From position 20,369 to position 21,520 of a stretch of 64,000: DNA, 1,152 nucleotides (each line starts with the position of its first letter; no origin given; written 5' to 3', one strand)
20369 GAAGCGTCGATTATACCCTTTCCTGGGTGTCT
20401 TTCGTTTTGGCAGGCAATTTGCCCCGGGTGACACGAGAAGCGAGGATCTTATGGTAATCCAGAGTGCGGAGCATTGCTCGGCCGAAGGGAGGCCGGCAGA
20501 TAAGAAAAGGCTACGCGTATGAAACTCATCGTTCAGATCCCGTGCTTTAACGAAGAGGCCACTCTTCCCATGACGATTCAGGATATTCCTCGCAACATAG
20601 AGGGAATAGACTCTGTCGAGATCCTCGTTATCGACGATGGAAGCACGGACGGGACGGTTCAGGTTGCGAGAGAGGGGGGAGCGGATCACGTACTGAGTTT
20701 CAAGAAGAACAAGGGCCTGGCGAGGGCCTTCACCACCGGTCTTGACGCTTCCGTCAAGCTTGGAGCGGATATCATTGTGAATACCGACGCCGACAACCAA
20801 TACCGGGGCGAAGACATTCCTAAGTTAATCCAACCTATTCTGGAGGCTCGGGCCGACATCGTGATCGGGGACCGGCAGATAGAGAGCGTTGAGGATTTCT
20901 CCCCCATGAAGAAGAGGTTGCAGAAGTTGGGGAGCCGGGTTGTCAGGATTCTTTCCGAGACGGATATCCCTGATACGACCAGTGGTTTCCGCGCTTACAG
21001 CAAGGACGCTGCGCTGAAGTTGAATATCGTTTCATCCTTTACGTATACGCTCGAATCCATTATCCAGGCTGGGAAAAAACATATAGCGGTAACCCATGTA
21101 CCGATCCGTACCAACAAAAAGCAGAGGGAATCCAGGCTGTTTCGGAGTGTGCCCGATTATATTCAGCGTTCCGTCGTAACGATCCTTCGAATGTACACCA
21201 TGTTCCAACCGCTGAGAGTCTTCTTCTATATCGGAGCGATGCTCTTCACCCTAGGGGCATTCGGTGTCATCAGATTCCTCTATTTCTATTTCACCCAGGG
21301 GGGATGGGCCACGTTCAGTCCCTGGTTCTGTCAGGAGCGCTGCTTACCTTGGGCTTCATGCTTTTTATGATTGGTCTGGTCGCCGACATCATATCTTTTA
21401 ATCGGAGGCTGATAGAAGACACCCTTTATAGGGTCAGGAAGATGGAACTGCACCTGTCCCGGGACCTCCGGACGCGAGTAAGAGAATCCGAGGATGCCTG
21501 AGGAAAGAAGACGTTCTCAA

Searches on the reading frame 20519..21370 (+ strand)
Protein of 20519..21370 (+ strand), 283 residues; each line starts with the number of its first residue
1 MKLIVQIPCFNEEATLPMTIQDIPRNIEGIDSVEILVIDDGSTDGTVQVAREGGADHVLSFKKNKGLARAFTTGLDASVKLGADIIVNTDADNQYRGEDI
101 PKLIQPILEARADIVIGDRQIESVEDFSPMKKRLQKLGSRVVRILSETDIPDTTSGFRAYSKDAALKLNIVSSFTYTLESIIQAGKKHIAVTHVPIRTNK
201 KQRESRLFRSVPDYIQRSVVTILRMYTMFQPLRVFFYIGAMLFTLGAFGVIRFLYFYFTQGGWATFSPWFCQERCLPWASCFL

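Call 120: search_protein_families(library=pfam, proteins=[window:20519-21370:+], max_evalue=0.00001)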
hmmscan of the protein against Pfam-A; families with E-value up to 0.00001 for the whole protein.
window:20519-21370:+ (283 aa): 1 family
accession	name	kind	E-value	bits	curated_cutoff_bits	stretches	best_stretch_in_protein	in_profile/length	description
PF00535.33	Glycos_transf_2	-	2.5e-25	89.8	23.3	1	6-165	3-164/168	Glycosyl transferase family 2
